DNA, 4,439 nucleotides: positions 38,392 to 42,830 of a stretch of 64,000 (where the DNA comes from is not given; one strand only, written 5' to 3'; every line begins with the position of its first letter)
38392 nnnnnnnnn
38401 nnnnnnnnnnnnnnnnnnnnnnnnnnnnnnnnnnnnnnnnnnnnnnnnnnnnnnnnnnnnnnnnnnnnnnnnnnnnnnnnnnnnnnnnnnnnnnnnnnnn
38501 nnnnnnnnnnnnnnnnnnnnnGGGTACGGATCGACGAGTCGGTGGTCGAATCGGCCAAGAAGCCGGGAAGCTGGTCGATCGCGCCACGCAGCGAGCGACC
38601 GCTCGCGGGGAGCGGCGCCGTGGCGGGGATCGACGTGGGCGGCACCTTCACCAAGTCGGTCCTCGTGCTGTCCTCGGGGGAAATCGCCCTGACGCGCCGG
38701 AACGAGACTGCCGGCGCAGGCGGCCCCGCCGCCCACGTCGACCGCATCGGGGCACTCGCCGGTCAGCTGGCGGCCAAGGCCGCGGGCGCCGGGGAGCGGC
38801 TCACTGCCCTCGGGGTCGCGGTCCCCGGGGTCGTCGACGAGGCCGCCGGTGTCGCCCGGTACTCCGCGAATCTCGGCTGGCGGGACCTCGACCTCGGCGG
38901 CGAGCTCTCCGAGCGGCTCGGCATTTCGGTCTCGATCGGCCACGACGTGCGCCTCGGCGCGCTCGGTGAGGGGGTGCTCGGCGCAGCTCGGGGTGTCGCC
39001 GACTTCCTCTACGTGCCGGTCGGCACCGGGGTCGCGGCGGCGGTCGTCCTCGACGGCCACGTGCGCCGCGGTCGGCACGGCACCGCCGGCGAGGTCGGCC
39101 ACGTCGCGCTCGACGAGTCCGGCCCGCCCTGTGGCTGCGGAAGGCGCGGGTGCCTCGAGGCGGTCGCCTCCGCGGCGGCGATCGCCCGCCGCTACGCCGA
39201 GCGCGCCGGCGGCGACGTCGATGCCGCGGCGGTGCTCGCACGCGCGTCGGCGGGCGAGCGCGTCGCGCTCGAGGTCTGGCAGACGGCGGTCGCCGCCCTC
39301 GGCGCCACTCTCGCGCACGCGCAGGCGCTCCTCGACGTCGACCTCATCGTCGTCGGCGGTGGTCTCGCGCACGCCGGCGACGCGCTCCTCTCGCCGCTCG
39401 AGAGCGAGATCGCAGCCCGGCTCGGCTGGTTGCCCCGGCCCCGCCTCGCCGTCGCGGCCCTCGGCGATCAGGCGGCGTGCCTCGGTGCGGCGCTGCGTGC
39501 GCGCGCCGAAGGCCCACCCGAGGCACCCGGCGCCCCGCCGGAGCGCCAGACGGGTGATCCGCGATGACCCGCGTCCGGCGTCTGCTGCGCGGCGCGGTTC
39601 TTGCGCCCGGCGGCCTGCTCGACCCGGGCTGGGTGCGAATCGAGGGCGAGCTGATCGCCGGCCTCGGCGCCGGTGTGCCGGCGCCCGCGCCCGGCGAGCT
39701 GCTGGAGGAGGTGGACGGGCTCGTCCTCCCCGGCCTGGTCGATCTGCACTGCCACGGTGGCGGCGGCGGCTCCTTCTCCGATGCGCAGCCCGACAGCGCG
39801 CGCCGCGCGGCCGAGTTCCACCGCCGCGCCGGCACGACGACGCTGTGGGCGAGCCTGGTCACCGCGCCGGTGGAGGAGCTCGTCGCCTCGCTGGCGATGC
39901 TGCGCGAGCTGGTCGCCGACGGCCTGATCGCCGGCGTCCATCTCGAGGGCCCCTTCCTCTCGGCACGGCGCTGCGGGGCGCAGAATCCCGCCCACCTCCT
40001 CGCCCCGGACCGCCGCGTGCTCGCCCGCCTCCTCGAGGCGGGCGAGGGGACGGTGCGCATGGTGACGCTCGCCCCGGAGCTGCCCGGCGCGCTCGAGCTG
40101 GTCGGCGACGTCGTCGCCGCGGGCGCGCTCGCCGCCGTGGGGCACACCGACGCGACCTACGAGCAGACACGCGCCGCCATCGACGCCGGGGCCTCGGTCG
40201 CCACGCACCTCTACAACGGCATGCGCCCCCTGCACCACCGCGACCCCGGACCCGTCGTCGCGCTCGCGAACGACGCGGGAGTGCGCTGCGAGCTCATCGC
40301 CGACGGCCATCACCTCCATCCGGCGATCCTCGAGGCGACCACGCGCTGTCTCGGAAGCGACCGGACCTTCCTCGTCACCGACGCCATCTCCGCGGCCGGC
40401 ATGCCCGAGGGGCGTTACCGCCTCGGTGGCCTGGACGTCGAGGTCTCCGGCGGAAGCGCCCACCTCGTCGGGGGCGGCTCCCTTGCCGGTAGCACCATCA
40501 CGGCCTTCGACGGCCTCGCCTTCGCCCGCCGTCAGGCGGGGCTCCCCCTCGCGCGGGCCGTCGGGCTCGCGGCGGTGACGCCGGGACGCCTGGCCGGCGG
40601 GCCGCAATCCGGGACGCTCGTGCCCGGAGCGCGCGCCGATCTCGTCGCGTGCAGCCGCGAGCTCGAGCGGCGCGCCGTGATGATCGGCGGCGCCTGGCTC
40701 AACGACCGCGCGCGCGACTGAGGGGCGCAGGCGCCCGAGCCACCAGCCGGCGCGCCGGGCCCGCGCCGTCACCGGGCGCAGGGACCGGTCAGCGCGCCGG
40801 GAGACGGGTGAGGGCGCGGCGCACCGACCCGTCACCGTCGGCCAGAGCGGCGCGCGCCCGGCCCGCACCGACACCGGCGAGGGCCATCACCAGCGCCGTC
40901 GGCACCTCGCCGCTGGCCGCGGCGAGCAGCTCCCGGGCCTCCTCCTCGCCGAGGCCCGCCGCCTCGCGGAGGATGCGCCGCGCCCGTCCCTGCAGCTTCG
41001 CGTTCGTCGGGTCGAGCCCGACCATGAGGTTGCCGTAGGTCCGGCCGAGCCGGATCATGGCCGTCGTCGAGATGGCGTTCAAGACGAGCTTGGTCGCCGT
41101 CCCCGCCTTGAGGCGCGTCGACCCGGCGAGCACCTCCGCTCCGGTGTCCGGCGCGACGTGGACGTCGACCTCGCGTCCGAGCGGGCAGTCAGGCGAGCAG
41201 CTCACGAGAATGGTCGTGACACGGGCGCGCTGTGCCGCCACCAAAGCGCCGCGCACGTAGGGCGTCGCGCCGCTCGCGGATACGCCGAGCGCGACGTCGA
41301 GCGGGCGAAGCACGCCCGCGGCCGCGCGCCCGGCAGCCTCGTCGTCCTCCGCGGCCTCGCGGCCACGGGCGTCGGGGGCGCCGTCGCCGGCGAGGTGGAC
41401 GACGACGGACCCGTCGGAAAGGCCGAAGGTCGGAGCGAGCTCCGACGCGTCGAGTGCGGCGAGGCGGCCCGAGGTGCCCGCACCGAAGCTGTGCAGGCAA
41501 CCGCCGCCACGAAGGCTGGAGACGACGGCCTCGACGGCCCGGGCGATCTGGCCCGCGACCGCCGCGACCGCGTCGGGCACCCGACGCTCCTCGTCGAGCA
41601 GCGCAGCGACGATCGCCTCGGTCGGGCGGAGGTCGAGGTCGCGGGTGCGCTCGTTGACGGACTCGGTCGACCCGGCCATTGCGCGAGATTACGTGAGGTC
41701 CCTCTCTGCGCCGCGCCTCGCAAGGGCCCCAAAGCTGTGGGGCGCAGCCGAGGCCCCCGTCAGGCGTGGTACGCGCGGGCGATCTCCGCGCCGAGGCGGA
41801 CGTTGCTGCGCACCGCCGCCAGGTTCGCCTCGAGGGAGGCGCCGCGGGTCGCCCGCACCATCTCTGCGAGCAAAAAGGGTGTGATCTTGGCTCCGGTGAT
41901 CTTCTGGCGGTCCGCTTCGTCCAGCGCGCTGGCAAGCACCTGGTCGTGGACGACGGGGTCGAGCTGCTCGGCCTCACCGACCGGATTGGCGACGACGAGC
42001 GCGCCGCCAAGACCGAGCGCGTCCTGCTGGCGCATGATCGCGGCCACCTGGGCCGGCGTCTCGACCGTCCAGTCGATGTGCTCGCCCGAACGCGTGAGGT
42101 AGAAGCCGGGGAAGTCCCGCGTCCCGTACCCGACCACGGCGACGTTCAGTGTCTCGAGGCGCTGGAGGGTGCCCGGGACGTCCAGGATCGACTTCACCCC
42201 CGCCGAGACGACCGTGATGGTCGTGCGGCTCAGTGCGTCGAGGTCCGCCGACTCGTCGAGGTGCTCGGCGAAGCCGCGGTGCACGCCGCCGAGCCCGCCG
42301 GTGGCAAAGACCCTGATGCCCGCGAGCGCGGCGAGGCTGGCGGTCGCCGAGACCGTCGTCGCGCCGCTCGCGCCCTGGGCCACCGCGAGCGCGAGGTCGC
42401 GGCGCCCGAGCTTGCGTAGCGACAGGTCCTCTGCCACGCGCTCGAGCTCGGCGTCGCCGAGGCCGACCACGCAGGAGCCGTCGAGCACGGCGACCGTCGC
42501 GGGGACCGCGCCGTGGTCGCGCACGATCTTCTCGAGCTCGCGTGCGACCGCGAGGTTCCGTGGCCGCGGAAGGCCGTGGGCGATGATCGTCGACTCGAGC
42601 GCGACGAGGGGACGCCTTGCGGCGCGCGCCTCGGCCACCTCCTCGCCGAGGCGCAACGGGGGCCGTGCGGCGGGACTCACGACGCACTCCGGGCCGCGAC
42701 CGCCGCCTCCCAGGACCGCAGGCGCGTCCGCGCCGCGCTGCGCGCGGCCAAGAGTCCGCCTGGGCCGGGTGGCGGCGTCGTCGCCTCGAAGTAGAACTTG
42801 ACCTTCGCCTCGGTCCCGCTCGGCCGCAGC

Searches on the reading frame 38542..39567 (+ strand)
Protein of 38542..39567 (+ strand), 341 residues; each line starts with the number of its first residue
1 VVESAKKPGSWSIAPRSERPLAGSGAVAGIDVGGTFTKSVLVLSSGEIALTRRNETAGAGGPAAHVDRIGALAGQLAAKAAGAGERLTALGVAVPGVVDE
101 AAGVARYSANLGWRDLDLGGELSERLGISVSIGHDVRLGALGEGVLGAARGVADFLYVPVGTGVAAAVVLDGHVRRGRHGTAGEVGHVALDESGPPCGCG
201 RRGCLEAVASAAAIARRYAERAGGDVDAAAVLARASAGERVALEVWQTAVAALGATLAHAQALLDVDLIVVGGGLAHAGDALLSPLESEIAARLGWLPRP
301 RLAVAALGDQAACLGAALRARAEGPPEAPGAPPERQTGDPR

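Call 24: search_protein_families(library=pfam, proteins=[window:38542-39567:+], max_evalue=0.00001)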
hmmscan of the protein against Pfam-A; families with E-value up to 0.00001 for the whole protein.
window:38542-39567:+ (341 aa): 1 family
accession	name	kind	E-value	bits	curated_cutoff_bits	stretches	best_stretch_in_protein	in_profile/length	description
PF00480.26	ROK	-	1e-62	212.8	22.9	1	28-320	2-291/294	ROK family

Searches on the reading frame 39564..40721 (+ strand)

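Call 24: search_protein_families(library=pfam, proteins=[window:39564-40721:+], max_evalue=0.00001)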
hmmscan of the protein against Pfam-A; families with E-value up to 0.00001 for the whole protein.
window:39564-40721:+ (385 aa): 1 family
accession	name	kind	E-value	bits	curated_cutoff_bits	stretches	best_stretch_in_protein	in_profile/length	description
PF01979.26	Amidohydro_1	-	1.4e-18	67.7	25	1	53-378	1-344/345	Amidohydrolase family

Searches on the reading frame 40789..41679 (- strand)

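Call 24: search_protein_families(library=pfam, proteins=[window:40789-41679:-], max_evalue=0.00001)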
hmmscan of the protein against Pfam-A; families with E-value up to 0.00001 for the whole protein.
window:40789-41679:- (296 aa): 3 families
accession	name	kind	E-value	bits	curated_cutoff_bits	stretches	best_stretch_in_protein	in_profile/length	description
PF22645.1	GKRP_SIS_N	-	7.4e-09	35.8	27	1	44-147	1-110/113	Glucokinase regulatory protein N-terminal SIS domain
PF13580.11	SIS_2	-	2e-08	34.8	27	1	38-157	14-134/138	SIS domain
PF20741.3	GKRP-like_C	-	7.2e-06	26.9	27.7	0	217-253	2-38/100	C-terminal lid domain of glucokinase regulatory protein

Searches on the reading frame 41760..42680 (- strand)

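Call 24: search_protein_families(library=pfam, proteins=[window:41760-42680:-], max_evalue=0.00001)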
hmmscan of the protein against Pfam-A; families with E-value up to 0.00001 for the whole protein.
window:41760-42680:- (306 aa): 1 family
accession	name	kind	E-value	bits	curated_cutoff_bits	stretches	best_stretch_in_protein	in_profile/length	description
PF04227.17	Indigoidine_A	-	1.3e-114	382.9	25.2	1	14-302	1-290/291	Indigoidine synthase A like protein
